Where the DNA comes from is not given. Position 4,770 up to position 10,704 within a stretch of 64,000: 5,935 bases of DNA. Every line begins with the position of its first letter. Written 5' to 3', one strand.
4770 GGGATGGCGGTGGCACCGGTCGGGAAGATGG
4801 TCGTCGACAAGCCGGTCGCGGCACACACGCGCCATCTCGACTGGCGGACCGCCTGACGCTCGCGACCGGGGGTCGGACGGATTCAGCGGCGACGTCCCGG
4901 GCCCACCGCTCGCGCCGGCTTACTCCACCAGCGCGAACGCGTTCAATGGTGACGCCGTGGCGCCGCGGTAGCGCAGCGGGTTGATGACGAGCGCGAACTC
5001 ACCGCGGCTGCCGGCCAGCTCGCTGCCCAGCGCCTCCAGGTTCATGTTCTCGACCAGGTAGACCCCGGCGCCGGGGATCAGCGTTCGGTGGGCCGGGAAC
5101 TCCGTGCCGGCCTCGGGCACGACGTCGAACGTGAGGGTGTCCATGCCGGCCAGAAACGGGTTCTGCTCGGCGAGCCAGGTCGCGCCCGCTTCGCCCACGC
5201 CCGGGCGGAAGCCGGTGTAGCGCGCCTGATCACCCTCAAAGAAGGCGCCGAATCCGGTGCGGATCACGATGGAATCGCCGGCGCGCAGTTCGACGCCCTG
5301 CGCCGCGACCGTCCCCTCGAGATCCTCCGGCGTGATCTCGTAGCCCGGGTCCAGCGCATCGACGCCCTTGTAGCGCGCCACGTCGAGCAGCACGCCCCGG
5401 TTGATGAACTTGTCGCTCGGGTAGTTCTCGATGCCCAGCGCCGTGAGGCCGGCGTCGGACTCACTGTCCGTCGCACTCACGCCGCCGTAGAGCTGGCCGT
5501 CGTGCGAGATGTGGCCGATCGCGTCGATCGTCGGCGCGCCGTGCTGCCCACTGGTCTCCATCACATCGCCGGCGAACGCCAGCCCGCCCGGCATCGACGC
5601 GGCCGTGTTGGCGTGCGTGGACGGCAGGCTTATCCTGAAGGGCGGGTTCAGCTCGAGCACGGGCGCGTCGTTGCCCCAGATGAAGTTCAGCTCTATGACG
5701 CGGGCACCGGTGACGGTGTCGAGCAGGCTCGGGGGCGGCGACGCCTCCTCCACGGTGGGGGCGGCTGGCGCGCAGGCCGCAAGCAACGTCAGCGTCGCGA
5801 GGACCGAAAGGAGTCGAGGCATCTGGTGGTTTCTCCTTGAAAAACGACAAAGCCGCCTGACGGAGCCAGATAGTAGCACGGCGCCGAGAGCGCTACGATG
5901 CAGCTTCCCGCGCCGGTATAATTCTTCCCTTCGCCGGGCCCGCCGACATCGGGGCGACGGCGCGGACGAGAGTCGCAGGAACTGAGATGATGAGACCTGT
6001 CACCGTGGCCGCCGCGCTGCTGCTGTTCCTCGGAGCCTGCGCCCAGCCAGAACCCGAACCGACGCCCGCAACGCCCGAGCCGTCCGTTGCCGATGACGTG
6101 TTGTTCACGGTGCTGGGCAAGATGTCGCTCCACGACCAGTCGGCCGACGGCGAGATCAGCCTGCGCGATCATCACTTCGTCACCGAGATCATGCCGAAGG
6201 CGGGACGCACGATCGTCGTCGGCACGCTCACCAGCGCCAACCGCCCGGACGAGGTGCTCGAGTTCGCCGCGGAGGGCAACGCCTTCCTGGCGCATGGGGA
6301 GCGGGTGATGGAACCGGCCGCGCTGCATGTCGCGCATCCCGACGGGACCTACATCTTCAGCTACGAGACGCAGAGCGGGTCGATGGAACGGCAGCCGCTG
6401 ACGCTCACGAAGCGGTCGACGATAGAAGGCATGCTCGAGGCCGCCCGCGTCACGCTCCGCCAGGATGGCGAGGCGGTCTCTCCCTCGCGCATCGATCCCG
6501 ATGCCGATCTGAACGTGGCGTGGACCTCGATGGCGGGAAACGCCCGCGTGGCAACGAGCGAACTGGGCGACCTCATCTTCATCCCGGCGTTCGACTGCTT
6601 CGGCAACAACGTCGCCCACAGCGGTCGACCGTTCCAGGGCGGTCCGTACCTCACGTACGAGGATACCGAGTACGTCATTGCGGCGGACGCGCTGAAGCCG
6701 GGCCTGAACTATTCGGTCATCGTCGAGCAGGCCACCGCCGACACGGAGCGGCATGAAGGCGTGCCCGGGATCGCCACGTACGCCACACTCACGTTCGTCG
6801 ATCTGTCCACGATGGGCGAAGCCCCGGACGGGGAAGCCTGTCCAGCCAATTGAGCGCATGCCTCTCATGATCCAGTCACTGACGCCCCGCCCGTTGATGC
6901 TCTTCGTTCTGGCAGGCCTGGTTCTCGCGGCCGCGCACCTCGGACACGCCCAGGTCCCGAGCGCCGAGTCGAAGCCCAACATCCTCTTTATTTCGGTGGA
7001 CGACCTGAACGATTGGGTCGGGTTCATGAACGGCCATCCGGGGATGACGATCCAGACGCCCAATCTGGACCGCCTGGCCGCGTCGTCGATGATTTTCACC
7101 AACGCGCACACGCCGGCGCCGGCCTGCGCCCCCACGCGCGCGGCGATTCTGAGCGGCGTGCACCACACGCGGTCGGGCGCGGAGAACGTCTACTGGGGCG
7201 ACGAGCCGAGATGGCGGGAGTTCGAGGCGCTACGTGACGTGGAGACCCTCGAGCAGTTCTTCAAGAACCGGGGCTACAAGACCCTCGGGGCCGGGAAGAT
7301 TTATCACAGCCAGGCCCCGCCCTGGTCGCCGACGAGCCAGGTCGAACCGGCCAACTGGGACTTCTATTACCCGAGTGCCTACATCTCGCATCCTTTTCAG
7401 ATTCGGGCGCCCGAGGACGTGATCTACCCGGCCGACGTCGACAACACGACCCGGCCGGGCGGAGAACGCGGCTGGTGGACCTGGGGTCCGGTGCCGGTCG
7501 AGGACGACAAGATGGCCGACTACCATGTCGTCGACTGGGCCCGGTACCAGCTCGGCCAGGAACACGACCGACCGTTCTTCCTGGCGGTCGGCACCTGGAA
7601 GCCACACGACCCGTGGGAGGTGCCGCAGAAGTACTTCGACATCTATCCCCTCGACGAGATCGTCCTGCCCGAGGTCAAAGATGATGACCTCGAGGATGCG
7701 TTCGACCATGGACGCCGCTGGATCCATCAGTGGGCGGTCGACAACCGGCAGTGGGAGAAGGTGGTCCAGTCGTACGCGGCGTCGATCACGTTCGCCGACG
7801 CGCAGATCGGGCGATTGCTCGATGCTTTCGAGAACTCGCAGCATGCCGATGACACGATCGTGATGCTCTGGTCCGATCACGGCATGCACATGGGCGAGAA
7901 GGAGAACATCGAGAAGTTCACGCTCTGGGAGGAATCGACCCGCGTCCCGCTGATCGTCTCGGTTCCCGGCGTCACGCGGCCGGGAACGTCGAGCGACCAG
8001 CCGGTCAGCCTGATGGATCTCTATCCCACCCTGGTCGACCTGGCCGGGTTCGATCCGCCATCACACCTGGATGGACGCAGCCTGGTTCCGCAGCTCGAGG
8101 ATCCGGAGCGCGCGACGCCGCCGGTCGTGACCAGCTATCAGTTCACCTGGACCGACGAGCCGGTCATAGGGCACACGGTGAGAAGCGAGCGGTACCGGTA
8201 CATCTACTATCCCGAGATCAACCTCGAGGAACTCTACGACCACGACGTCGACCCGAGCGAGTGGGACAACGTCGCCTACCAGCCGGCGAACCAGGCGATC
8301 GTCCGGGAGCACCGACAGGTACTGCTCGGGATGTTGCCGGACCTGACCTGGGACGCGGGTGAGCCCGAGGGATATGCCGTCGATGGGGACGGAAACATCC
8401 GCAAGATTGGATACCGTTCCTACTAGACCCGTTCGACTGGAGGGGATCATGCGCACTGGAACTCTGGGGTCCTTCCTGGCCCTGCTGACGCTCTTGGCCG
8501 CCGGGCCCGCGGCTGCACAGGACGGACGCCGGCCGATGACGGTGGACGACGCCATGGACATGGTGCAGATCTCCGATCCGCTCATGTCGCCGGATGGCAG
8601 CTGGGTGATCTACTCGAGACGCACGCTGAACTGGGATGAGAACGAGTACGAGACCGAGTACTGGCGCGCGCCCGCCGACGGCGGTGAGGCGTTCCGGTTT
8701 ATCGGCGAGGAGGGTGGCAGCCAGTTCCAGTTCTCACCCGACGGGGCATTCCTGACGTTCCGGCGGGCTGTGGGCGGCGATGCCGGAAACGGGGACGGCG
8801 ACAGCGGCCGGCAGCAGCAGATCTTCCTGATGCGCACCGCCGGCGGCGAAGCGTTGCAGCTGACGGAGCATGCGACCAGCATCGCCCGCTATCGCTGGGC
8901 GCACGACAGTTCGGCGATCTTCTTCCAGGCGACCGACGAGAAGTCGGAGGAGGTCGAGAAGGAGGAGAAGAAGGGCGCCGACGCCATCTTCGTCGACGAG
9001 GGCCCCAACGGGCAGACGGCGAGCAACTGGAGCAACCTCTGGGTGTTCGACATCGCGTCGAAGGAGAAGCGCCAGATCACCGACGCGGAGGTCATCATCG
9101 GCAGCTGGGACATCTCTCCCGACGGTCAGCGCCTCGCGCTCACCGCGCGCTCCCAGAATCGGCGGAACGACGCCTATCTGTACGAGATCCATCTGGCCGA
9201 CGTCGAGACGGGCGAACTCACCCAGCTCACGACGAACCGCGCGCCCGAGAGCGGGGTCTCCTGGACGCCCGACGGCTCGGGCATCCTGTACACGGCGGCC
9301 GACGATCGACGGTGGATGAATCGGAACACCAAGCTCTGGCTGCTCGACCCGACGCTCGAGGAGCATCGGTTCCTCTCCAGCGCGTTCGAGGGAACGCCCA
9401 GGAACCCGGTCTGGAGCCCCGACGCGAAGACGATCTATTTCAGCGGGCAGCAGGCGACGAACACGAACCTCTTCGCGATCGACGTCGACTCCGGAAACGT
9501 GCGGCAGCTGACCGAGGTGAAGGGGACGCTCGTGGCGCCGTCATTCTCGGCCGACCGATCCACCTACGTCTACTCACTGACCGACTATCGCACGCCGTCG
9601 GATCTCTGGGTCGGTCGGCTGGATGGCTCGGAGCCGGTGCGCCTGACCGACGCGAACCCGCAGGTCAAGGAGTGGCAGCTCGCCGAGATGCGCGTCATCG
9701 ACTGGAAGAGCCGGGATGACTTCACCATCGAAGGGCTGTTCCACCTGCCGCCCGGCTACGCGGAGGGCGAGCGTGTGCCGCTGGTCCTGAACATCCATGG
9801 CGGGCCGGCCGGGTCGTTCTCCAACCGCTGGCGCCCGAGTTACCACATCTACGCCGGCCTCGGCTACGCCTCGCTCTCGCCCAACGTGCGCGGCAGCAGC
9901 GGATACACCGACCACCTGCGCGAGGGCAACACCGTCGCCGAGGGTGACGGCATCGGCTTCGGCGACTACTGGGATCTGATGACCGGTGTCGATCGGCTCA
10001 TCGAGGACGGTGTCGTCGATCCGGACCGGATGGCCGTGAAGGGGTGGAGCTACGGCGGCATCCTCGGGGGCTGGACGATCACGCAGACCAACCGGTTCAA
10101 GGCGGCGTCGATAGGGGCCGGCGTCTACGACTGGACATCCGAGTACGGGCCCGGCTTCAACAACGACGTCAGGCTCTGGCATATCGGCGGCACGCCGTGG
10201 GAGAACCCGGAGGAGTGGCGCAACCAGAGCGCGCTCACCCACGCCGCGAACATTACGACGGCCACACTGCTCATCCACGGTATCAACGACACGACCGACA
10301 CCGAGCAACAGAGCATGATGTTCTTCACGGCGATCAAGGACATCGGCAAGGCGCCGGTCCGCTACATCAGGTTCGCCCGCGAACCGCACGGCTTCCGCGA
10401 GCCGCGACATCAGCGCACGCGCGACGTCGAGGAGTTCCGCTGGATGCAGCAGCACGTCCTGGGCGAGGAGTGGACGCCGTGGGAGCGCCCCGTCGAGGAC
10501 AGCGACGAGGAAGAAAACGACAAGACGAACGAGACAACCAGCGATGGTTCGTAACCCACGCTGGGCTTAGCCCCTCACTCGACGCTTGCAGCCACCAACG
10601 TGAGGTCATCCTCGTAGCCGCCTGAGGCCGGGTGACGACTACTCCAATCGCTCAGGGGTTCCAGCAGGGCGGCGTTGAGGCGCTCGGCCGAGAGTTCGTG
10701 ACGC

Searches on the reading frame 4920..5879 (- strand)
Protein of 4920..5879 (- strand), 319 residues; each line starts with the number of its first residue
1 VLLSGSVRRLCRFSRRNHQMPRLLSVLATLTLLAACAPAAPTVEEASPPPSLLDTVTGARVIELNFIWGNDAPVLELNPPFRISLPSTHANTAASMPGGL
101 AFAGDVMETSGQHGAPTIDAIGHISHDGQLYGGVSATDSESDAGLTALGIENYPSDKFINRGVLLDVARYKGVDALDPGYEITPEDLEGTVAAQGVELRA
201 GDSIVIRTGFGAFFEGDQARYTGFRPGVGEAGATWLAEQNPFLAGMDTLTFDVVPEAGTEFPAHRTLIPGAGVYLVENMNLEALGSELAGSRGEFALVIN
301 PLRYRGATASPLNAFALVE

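Call 47: search_protein_families(library=pfam, proteins=[window:4920-5879:-], max_evalue=0.0001)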
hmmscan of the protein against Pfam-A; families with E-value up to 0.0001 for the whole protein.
window:4920-5879:- (319 aa): 1 family
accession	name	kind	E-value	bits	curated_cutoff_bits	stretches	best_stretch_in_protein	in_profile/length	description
PF04199.19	Cyclase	-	1e-21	78.1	23.1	1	107-252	22-141/142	Putative cyclase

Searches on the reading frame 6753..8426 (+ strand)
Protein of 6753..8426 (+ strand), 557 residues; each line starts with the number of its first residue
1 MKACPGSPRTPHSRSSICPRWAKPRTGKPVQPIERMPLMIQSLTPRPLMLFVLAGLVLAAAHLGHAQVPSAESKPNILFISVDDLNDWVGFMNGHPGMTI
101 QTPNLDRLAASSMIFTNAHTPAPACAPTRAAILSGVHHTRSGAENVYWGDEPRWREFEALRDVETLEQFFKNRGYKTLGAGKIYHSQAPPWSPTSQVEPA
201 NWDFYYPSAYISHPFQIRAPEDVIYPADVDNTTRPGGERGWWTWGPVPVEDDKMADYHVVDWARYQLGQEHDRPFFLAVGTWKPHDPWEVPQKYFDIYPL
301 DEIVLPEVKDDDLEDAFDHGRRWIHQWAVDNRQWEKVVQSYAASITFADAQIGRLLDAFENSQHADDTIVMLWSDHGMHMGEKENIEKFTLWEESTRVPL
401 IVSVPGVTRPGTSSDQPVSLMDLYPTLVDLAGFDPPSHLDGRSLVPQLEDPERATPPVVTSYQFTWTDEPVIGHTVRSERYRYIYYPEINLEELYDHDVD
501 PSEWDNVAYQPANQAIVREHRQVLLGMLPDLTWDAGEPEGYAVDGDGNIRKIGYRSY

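Call 47: search_protein_families(library=pfam, proteins=[window:6753-8426:+], max_evalue=0.0001)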
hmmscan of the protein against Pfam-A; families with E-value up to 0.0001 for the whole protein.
window:6753-8426:+ (557 aa): 2 families
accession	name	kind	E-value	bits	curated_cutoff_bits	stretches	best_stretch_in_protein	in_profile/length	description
PF00884.28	Sulfatase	-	1.2e-48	166.4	25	1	75-432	1-300/301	Sulfatase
PF16347.10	SGSH_C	-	1.1e-20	74.8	29.3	1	381-524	1-148/154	N-sulphoglucosamine sulphohydrolase, C-terminal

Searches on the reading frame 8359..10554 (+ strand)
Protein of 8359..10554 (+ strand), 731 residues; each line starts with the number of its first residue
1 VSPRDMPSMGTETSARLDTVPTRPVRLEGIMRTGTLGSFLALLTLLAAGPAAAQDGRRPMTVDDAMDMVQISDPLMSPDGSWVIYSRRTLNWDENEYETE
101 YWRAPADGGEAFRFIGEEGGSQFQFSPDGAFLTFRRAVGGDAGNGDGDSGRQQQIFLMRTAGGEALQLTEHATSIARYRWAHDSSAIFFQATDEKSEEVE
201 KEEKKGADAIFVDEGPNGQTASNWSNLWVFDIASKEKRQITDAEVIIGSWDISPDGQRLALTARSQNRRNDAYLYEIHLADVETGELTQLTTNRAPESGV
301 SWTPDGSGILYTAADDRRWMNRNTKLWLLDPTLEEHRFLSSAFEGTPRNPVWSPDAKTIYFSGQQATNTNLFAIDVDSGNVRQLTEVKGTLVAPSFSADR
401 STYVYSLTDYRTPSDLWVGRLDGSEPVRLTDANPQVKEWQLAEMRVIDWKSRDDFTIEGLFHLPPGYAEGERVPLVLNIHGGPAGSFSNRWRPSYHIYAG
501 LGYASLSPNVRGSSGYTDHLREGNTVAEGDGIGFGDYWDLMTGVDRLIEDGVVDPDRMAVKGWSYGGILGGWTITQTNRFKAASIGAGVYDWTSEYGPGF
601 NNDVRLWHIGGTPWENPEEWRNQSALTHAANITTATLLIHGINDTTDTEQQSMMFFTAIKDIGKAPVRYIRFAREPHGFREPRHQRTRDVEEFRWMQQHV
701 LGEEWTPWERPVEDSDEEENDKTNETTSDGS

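Call 47: search_protein_families(library=pfam, proteins=[window:8359-10554:+], max_evalue=0.0001)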
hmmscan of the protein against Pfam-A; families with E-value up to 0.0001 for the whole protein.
window:8359-10554:+ (731 aa): 5 families
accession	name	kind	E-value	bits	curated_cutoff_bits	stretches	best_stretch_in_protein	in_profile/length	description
PF00326.27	Peptidase_S9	-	2.2e-38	132.4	22.6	1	496-700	8-210/213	Prolyl oligopeptidase family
PF07676.18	PD40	-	4.7e-12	46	20.9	0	349-372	13-37/38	WD40-like Beta Propeller Repeat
PF02897.21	Peptidase_S9_N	-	9.4e-11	41.5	24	1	245-329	124-209/414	Prolyl oligopeptidase, N-terminal beta-propeller domain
PF00930.27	DPPIV_N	-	1.1e-08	34.6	22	0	353-413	289-353/354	Dipeptidyl peptidase IV (DPP IV) N-terminal region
PF25174.1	Beta-prop_THOC3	-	4.1e-07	29.7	305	0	152-310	109-270/272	THOC3 beta-propeller domain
